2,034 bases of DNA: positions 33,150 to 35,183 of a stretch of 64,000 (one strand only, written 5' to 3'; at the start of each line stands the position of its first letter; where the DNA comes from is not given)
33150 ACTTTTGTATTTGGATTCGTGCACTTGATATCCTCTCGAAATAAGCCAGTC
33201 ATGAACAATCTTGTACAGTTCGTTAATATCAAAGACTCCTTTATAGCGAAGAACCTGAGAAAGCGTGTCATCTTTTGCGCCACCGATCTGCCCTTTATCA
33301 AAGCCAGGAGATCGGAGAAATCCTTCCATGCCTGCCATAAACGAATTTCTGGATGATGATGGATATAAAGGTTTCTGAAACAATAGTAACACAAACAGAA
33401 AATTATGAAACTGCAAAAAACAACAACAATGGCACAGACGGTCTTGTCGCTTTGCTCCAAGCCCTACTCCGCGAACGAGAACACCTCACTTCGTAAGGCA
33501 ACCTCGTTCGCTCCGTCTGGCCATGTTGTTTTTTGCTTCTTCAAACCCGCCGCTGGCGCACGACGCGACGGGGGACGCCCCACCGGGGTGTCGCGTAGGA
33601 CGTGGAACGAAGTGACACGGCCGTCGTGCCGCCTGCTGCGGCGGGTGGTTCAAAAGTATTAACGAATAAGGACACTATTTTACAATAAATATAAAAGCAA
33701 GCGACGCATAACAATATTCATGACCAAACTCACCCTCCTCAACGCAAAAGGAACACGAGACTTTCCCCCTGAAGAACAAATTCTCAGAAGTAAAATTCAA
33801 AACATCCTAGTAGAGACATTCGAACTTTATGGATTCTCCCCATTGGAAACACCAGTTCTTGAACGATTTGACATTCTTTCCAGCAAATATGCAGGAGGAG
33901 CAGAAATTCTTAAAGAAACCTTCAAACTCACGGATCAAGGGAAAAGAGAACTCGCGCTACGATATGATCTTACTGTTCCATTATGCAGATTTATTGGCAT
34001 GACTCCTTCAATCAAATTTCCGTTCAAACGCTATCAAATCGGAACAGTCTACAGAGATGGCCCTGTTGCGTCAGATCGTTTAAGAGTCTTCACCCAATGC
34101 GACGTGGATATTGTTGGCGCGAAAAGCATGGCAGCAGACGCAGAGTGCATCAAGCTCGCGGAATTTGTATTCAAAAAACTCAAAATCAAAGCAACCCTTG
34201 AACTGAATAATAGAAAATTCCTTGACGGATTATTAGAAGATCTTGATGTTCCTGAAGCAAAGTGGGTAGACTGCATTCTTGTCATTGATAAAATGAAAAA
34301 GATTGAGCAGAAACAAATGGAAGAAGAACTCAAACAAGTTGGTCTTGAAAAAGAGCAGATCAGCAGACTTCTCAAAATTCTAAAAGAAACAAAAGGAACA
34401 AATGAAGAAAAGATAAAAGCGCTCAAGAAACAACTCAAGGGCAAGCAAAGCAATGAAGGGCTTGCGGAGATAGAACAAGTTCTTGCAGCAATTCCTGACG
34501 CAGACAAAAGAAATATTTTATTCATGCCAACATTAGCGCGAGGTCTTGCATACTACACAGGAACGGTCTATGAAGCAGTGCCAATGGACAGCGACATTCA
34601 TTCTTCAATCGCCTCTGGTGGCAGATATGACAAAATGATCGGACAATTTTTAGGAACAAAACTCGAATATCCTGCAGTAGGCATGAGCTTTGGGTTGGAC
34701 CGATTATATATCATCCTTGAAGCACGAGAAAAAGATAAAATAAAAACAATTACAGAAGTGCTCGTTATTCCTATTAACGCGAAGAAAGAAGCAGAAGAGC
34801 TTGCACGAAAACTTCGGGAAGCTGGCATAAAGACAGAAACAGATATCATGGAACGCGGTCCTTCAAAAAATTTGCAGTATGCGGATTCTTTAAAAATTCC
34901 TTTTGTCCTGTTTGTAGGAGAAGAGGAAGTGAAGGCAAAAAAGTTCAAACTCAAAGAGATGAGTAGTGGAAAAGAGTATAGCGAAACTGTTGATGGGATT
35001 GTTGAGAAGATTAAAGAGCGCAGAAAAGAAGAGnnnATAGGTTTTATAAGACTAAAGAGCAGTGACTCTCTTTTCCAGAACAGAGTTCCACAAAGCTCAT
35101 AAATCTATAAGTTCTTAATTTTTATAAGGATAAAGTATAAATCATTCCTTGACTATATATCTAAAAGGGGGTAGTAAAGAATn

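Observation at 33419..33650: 232-nt GC-rich two-domain structured element between two divergent promoters, next to hisS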

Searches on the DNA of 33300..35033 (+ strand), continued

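Call 70: search_with_rna_model(model_id=R1, sources=[L001, L002, L003, L004, L005, L006, L008, L009, L010, L011, L012, L013, L014, L015, L018, L019, L020, L021, L022, L027, L028, L029, L059, L060, L076, L081, L082, L083, L084, L085, L086, L087, L088, L211, L212, L213, L214, L215, L216, L217, L220, L223, L227, L229, L230, L236, L237, L238, L239, L244, L245, L246, L247, L248, L250, L251, L256], max_evalue=0.1)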
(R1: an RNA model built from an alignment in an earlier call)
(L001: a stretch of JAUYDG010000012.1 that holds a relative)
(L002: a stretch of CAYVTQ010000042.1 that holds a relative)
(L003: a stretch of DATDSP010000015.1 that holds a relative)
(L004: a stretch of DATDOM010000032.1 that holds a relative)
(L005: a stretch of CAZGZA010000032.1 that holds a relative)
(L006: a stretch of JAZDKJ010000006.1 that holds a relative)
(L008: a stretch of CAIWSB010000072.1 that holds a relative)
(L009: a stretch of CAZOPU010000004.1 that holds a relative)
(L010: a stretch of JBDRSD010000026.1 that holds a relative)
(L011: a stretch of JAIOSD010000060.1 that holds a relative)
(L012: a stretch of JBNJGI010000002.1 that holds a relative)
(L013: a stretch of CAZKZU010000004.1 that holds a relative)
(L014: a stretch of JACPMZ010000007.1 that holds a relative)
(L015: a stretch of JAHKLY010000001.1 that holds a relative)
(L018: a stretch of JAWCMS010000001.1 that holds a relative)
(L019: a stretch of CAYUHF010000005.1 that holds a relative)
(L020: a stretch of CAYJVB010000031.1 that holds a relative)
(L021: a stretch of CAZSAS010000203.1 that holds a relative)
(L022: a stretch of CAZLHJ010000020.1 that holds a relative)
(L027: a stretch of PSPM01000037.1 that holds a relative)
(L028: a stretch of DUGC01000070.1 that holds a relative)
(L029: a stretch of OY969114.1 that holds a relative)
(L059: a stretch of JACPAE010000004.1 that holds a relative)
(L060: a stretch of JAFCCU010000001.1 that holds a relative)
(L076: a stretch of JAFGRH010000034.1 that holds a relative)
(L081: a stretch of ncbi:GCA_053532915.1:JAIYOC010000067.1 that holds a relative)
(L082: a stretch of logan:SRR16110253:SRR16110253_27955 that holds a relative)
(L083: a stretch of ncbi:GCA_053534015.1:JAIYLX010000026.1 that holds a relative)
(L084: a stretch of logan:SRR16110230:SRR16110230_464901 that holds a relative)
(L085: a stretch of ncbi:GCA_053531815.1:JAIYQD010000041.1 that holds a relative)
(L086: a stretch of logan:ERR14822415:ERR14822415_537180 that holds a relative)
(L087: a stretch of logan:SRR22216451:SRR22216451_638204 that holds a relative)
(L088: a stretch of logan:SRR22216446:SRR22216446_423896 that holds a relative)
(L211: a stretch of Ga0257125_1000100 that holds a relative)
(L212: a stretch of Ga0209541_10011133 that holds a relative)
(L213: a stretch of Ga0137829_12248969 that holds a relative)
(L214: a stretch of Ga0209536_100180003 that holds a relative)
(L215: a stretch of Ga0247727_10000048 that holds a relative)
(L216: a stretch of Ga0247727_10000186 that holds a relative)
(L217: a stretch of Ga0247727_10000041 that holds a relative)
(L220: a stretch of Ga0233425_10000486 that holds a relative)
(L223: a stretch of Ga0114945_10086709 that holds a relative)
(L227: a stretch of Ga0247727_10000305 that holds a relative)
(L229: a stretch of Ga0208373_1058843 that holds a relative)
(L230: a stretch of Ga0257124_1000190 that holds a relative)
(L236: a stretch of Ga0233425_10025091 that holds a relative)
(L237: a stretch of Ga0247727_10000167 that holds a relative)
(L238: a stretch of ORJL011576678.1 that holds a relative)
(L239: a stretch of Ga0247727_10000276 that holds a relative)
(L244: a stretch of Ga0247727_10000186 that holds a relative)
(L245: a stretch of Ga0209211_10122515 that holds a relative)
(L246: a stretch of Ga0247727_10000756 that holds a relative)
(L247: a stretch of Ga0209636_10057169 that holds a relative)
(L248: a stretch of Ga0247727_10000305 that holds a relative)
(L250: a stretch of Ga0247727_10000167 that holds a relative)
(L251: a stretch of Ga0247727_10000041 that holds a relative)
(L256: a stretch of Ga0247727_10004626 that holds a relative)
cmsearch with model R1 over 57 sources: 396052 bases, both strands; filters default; matches with E-value up to 0.1: 40.
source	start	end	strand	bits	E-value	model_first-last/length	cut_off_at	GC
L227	7401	7535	-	151.8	1e-34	1-134/134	no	0.48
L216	9919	10053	-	150.7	1.9e-34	1-134/134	no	0.52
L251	1791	1925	+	147.4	1.2e-33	1-134/134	no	0.51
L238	1288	1421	-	146.9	1.7e-33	1-134/134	no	0.47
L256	1211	1345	-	145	4.9e-33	1-134/134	no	0.46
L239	2255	2382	+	139.3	1.3e-31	1-134/134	no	0.53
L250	7959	8086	+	127.3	1.3e-28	1-134/134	no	0.49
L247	3663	3787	-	126.6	1.9e-28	1-134/134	no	0.38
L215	1674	1817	+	122.9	1.6e-27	1-134/134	no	0.51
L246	768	1006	-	85.2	3.8e-18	1-134/134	no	0.45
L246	6926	7066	-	82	2.4e-17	1-134/134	no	0.36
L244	3871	4010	-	81.4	3.5e-17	1-134/134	no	0.41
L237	372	511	-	74.6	1.7e-15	1-134/134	no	0.41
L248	3390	3529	-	72.5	5.5e-15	1-134/134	no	0.41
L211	9530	9628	+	60.6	5e-12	1-134/134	no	0.36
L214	564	698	-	58.2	2e-11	1-134/134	no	0.48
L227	7536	7673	+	57.8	2.5e-11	1-134/134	no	0.38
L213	1351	1471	-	57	4e-11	1-134/134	no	0.48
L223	1303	1423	+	57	4e-11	1-134/134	no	0.48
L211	8946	9040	-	55.5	9.8e-11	1-134/134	no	0.42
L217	28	146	-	52.3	6.1e-10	1-134/134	no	0.55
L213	1001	1138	-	49.7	2.7e-09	1-134/134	no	0.37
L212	7537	7657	-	48.6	5.1e-09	1-134/134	no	0.48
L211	670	766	+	47.2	1.1e-08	1-134/134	no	0.47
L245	46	166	-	47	1.2e-08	1-134/134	no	0.45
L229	467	595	-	46.8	1.4e-08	1-134/134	no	0.52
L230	1289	1384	-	46.7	1.5e-08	1-134/134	no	0.42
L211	3582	3678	-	45.8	2.5e-08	1-134/134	no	0.47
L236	2809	2937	+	44.2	6.3e-08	1-134/134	no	0.52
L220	3948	4076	-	43.8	8.1e-08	1-134/134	no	0.52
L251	1794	1928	-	26.2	0.0019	1-134/134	no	0.5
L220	3945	4073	+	25.6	0.0026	1-134/134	no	0.51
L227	7398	7532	+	25.6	0.0027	1-134/134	no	0.48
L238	1285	1418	+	23.8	0.0077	1-134/134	no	0.47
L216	9919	10053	+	23.4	0.0093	1-134/134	no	0.52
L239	2258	2385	-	22.9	0.013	1-134/134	no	0.52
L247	3660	3784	+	22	0.021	1-134/134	no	0.38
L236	2812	2940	-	21.1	0.035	1-134/134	no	0.51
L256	1211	1339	+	21.1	0.036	1-134/134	no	0.47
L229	464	592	+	20.3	0.055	1-134/134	no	0.51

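Call 89: search_with_rna_model(model_id=R1, sources=[L258, L259, L260], max_evalue=1)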
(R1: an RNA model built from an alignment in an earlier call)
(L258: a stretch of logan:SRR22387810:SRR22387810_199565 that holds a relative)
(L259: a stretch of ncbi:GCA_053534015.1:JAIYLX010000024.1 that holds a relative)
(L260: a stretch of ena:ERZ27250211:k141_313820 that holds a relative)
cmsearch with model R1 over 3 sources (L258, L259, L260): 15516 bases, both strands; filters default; matches with E-value up to 1: 2.
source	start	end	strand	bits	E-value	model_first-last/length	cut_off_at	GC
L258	1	144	-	121.9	1.1e-28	1-132/134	3'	0.45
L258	2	138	+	15.1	0.044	1-134/134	no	0.46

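Call 97: search_with_rna_model(model_id=R1, sources=[window, L258, L211, L212, L213, L214, L215, L216, L217, L220, L227, L229, L230, L237, L238, L239, L244, L245, L246, L247, L248, L250, L251, L256], max_evalue=0.0001, make_alignment=true)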
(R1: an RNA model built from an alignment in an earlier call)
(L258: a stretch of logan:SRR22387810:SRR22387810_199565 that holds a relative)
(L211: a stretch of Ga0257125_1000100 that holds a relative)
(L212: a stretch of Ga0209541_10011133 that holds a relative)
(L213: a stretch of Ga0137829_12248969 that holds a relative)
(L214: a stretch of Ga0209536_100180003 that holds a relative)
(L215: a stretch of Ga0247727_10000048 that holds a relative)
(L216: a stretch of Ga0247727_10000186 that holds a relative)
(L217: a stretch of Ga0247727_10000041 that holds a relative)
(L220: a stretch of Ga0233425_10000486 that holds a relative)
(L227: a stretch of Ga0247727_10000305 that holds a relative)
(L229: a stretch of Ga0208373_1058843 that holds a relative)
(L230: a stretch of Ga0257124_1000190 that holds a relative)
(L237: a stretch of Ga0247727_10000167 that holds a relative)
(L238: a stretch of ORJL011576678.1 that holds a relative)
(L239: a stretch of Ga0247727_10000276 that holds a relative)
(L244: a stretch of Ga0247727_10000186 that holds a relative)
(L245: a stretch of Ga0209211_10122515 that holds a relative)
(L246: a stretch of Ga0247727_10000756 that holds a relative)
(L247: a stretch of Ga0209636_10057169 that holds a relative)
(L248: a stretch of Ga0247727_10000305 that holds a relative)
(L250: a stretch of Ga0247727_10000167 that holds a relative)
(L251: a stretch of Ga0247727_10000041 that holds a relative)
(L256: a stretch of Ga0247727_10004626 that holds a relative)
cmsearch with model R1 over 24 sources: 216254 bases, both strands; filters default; matches with E-value up to 0.0001: 32.
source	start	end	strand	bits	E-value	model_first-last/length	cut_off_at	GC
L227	7401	7535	-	151.8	5.6e-35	1-134/134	no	0.48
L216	9919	10053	-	150.7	1e-34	1-134/134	no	0.52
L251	1791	1925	+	147.4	6.7e-34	1-134/134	no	0.51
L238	1288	1421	-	146.9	9.2e-34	1-134/134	no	0.47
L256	1211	1345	-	145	2.7e-33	1-134/134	no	0.46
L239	2255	2382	+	139.3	7.1e-32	1-134/134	no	0.53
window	33410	33542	-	137.9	1.6e-31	1-134/134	no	0.5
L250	7959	8086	+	127.3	7.1e-29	1-134/134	no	0.49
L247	3663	3787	-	126.6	1.1e-28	1-134/134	no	0.38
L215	1674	1817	+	122.9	8.5e-28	1-134/134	no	0.51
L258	1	144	-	121.9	1.5e-27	1-132/134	3'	0.45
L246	768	1006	-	85.2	2.1e-18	1-134/134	no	0.45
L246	6926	7066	-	82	1.3e-17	1-134/134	no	0.36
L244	3871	4010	-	81.4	1.9e-17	1-134/134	no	0.41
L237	372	511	-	74.6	9.2e-16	1-134/134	no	0.41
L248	3390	3529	-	72.5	3e-15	1-134/134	no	0.41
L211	9530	9628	+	60.6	2.8e-12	1-134/134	no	0.36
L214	564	698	-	58.2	1.1e-11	1-134/134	no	0.48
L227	7536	7673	+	57.8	1.4e-11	1-134/134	no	0.38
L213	1351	1471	-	57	2.2e-11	1-134/134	no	0.48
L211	8946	9040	-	55.5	5.4e-11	1-134/134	no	0.42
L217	28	146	-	52.3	3.4e-10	1-134/134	no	0.55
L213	1001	1138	-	49.7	1.5e-09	1-134/134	no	0.37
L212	7537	7657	-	48.6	2.8e-09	1-134/134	no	0.48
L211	670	766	+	47.2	6.2e-09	1-134/134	no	0.47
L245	46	166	-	47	6.8e-09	1-134/134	no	0.45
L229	467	595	-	46.8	7.5e-09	1-134/134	no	0.52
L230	1289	1384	-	46.7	8.3e-09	1-134/134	no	0.42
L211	3582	3678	-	45.8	1.4e-08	1-134/134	no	0.47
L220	3948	4076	-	43.8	4.4e-08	1-134/134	no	0.52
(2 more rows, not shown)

Alignment A4: 32 matches aligned to the model, 314 columns, each read 5' to 3' on its own strand. Consensus structure (alignment columns), stored with it:
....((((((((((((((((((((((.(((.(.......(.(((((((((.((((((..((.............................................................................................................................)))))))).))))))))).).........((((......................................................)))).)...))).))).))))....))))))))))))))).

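Call 106: search_with_rna_model(model_id=R1, source=window, filters=off, max_evalue=5)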
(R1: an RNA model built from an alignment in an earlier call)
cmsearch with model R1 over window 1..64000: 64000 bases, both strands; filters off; matches with E-value up to 5: 19.
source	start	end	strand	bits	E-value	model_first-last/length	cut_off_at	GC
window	33410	33542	-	137.8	4.9e-32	1-134/134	no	0.5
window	14495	14623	-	35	2e-06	1-134/134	no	0.5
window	33542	33646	+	31.7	1.3e-05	1-134/134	no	0.74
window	1434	1479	-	18.2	0.031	1-134/134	no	0.5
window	33410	33536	+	17.8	0.038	1-134/134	no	0.51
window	1431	1476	+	16.5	0.081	1-134/134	no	0.54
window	38354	38410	+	16.1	0.1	1-134/134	no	0.39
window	45145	45238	+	14.5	0.25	1-134/134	no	0.48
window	38357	38413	-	13.2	0.52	1-134/134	no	0.39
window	7063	7099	+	12.6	0.75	1-134/134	no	0.38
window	21810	21849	-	11.8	1.2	1-134/134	no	0.25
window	62830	62917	-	11.4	1.5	1-134/134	no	0.32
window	45148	45241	-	11.3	1.5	1-134/134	no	0.49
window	7066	7102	-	11.3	1.6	1-134/134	no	0.32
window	14319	14406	+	10.8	2.1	1-134/134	no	0.56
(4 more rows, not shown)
